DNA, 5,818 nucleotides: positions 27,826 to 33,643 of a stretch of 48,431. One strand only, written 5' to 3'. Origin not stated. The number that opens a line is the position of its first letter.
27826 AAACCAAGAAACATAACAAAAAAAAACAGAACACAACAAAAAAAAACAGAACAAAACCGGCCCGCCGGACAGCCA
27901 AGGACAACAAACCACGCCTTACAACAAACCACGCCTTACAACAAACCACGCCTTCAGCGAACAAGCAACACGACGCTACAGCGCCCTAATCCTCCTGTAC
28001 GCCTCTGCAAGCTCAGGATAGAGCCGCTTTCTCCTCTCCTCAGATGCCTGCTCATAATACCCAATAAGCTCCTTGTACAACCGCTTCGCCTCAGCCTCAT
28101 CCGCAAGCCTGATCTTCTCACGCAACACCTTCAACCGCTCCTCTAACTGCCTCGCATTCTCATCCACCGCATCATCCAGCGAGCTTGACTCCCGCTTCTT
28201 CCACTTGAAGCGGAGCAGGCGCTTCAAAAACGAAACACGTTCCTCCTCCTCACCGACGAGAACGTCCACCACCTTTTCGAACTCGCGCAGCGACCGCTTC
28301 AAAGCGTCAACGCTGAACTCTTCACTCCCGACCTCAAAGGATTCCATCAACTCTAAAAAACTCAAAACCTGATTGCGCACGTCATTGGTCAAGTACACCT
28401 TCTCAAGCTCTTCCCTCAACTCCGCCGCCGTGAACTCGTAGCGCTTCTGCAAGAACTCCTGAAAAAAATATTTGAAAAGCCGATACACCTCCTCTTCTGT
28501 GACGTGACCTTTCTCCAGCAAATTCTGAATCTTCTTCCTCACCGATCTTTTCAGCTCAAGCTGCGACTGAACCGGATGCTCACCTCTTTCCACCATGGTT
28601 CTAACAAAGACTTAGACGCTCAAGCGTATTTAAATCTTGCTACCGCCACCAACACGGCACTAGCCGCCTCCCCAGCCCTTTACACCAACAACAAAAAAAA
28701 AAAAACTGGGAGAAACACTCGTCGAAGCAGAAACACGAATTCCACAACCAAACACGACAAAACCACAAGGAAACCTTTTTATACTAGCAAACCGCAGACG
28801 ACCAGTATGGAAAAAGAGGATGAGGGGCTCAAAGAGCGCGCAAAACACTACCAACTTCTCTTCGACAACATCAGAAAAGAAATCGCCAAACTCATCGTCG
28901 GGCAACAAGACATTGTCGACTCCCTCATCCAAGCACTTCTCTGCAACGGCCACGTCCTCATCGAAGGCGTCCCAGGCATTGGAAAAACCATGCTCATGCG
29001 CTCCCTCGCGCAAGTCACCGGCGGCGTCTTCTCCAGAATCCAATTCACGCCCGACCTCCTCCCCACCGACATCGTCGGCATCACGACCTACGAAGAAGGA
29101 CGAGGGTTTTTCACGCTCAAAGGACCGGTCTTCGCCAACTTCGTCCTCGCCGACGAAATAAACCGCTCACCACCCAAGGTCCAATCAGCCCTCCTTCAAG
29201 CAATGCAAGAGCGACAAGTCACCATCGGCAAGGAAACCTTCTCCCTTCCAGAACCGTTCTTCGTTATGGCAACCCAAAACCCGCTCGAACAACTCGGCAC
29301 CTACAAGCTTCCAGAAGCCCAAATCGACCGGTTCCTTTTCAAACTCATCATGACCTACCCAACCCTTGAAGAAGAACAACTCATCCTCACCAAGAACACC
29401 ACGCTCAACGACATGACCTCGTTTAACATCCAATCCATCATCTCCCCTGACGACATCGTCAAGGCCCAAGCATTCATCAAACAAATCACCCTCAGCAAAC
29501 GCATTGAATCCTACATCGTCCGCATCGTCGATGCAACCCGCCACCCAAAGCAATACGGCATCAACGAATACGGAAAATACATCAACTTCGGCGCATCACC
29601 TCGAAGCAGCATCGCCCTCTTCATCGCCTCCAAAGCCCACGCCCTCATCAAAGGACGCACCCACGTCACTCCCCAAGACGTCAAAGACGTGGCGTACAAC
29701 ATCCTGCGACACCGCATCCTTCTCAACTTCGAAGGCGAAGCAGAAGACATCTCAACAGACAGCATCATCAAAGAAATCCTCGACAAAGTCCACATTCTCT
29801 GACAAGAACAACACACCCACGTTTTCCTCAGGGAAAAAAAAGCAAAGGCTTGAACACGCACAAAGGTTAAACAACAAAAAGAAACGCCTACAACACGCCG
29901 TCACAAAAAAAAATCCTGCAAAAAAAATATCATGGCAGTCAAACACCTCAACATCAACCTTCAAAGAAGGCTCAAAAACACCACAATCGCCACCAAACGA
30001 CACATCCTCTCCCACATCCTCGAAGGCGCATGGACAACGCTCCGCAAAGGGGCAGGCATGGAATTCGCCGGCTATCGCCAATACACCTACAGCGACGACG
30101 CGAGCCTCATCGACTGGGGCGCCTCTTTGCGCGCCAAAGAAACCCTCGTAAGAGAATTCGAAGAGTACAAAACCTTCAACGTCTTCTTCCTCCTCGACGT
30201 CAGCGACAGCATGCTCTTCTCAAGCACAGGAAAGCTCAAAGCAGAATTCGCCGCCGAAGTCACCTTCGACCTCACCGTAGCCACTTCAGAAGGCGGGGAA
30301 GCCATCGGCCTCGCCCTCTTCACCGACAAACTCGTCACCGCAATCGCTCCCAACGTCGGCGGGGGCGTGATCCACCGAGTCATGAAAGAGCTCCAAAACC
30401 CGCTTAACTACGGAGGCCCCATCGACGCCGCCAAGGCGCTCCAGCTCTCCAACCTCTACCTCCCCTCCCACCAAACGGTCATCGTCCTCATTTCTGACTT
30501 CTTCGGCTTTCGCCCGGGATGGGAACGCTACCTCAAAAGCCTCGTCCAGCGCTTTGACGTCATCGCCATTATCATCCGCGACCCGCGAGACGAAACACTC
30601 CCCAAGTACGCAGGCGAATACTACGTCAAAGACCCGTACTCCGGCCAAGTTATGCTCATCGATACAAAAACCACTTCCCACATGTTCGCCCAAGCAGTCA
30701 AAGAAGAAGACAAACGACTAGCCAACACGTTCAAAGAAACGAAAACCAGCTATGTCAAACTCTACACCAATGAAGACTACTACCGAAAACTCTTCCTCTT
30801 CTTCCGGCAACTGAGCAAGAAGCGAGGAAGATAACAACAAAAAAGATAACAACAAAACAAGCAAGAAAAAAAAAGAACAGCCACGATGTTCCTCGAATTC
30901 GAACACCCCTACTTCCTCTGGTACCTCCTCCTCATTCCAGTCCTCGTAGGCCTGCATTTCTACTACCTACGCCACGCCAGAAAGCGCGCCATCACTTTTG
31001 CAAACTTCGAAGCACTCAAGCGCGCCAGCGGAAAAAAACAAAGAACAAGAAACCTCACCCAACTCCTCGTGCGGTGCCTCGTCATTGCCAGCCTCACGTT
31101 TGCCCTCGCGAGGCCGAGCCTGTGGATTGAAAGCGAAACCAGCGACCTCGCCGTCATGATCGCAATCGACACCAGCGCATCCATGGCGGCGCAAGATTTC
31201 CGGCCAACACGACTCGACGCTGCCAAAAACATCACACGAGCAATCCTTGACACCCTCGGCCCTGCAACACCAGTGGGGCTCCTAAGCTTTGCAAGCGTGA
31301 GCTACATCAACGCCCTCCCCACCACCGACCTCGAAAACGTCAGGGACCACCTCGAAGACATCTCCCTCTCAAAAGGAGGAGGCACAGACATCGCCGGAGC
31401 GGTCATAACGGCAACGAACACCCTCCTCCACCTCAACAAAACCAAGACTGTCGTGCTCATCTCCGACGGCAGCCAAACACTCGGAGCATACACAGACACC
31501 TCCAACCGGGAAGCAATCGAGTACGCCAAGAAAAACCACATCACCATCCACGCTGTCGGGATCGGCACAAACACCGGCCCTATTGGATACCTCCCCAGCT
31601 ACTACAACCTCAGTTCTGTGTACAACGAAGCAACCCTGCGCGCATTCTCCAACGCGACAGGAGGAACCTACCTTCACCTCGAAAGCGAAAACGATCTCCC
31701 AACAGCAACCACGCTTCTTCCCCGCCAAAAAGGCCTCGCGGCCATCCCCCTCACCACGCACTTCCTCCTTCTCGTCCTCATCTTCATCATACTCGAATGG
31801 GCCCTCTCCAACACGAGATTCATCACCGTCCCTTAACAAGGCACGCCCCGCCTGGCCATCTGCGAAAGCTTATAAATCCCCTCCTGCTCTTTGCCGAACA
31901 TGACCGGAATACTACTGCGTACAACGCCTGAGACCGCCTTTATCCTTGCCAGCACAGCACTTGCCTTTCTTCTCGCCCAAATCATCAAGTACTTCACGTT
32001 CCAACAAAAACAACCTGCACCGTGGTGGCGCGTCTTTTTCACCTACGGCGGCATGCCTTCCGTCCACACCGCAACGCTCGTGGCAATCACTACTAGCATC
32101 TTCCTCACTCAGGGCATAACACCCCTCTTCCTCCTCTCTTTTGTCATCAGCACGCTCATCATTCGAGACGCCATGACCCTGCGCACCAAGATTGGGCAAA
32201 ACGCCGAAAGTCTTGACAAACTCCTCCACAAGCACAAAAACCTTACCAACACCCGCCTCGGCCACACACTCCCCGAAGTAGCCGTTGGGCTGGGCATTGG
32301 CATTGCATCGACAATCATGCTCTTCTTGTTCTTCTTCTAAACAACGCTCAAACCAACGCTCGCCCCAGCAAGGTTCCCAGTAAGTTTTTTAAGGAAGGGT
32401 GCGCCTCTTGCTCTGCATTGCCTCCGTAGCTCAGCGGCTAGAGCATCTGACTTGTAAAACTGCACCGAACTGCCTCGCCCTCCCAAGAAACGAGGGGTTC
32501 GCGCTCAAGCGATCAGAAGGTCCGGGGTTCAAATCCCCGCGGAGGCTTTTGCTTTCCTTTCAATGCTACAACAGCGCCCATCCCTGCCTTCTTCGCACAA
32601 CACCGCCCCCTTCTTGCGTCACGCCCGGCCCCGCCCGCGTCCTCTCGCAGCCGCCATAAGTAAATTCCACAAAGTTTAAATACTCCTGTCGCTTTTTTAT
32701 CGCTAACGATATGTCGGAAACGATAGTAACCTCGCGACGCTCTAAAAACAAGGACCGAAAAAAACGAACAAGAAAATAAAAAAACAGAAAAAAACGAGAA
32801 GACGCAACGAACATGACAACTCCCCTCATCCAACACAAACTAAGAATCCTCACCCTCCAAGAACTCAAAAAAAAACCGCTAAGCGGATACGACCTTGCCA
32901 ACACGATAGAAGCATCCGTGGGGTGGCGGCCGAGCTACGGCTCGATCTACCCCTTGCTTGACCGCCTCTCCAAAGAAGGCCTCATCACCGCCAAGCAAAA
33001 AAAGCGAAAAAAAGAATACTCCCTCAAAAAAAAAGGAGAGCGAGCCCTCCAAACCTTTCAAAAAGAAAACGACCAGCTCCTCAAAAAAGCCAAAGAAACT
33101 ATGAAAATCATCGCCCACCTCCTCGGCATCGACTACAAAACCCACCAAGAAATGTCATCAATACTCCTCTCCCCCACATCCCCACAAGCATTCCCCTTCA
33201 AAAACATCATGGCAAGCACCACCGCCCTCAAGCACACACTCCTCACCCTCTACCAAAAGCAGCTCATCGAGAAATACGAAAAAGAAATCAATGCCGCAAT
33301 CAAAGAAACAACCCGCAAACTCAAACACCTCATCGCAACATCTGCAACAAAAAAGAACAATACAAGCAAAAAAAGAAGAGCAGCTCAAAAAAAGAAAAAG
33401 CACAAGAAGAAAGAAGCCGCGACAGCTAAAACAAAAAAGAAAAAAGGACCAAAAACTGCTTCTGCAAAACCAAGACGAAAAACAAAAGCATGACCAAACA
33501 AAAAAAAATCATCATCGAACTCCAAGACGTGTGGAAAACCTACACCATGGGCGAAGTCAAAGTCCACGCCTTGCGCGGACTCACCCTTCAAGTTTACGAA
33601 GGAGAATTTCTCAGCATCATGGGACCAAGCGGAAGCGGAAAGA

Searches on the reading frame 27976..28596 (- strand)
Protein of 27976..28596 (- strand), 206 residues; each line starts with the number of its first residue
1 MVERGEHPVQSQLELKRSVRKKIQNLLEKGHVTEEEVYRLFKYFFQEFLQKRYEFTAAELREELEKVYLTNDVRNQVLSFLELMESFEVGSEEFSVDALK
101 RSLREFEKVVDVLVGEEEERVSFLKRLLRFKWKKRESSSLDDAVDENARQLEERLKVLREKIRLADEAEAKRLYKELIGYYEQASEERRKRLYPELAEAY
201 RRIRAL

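Call 22: search_protein_families(library=pfam, proteins=[window:27976-28596:-], max_evalue=0.01)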
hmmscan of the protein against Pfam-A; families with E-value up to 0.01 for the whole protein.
window:27976-28596:- (206 aa): 1 family
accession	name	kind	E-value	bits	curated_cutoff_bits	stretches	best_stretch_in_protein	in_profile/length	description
PF03965.22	Penicillinase_R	-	0.0055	17.5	22.6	0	17-82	36-97/115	Penicillinase repressor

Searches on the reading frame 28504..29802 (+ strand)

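Call 22: search_protein_families(library=pfam, proteins=[window:28504-29802:+], max_evalue=0.01)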
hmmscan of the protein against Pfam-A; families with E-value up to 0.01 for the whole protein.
window:28504-29802:+ (432 aa): 13 families
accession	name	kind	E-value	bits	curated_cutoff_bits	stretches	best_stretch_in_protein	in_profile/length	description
PF07726.17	AAA_3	-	2.4e-59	199.4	27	1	150-279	1-131/131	ATPase family associated with various cellular activities (AAA)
PF17863.7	AAA_lid_2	-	7e-19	67.8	22.7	1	359-425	8-74/74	AAA lid domain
PF07728.20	AAA_5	-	1.9e-14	54.3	22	1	150-277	1-139/139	AAA domain (dynein-related subfamily)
PF20030.5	bpMoxR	-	1.6e-12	47.4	27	1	123-318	6-200/205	MoxR domain in the MoxR-vWA-beta-propeller ternary systems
PF00158.32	Sigma54_activat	-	1.2e-05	25.5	20.2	0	214-263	97-147/168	Sigma-54 interaction domain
PF00004.35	AAA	-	0.00014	22.8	21.2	1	151-261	1-111/131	ATPase family associated with various cellular activities (AAA)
PF01078.27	Mg_chelatase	-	0.00027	20.8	20.3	0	131-171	5-45/207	Magnesium chelatase, subunit ChlI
PF00493.29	MCM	-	0.00032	20.3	23.3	1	122-261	31-174/224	MCM P-loop domain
PF20720.3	nSTAND3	-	0.00043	20.5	27.2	1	138-169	7-38/155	Novel STAND NTPase 3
PF05496.18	RuvB_N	-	0.0014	18.9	27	1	149-241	34-115/159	Holliday junction DNA helicase RuvB P-loop domain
PF13191.12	AAA_16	-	0.0025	18.8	32.6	1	149-183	25-62/167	AAA ATPase domain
PF07724.20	AAA_2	-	0.003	18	27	0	152-258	7-124/166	AAA domain (Cdc48 subfamily)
PF05729.18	NACHT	-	0.0066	16.7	26.7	0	151-170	3-22/167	NACHT domain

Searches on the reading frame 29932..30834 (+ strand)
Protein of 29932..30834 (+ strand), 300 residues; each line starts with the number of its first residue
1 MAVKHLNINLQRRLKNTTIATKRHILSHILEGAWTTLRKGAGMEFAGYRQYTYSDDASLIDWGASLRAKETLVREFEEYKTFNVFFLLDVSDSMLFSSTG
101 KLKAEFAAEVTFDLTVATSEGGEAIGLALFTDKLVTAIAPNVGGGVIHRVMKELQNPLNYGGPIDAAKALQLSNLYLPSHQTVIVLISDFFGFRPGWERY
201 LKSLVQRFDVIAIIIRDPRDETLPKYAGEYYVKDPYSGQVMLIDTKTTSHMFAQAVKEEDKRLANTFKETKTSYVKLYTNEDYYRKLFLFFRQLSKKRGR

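Call 71: search_protein_families(library=pfam, proteins=[window:29932-30834:+], max_evalue=0.01)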
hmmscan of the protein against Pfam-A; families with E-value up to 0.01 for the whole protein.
window:29932-30834:+ (300 aa): 2 families
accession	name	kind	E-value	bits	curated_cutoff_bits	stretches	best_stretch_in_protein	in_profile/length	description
PF01882.25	DUF58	-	2.8e-38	131.8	23.4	1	48-260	2-214/216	Protein of unknown function DUF58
PF13519.12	VWA_2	-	1.9e-08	35.3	27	1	84-190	1-106/107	von Willebrand factor type A domain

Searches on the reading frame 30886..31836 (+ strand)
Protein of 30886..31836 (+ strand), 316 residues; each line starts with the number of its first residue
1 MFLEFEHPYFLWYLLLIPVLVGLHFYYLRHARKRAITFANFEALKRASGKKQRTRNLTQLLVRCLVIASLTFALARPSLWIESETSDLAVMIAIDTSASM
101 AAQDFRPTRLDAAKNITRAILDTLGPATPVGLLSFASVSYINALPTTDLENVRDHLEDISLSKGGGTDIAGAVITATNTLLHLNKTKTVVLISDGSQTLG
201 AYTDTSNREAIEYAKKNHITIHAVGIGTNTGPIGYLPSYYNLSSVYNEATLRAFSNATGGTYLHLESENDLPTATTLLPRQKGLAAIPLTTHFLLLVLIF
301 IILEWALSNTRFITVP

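Call 71: search_protein_families(library=pfam, proteins=[window:30886-31836:+], max_evalue=0.01)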
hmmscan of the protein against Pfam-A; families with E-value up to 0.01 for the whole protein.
window:30886-31836:+ (316 aa): 5 families
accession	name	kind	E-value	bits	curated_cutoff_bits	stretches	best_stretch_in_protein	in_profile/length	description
PF13519.12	VWA_2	-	2.6e-19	70.2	27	1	90-195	1-106/107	von Willebrand factor type A domain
PF07584.16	BatA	-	2e-14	54.2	25.9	1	1-77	1-77/77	Aerotolerance regulator N-terminal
PF00092.34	VWA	-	8.1e-13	49.4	23.8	1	90-272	2-169/174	von Willebrand factor type A domain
PF13768.12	VWA_3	-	5.3e-06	27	27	1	89-229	2-136/155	von Willebrand factor type A domain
PF06707.17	DUF1194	-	0.00014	21.6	27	0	147-241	75-170/206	Protein of unknown function (DUF1194)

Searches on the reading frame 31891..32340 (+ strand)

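Call 71: search_protein_families(library=pfam, proteins=[window:31891-32340:+], max_evalue=0.01)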
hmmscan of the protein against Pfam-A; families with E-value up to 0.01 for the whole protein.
window:31891-32340:+ (149 aa): 1 family
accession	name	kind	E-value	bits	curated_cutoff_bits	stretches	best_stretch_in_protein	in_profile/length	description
PF02681.20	DUF212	-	8.9e-28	97.5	26.5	1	18-139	5-125/126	Divergent PAP2 family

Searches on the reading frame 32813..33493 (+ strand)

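Call 71: search_protein_families(library=pfam, proteins=[window:32813-33493:+], max_evalue=0.01)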
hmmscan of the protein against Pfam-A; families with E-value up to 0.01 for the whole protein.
window:32813-33493:+ (226 aa): 3 families
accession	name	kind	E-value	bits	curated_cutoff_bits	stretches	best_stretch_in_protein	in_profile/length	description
PF03551.20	PadR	-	3.2e-14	53.1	27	1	15-80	2-74/75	Transcriptional regulator PadR-like family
PF14277.12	DUF4364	-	0.0011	19.2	26.9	1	42-113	33-101/162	Domain of unknown function (DUF4364)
PF01978.25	TrmB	-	0.0088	16.3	25.6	0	41-70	35-63/68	Sugar-specific transcriptional regulator TrmB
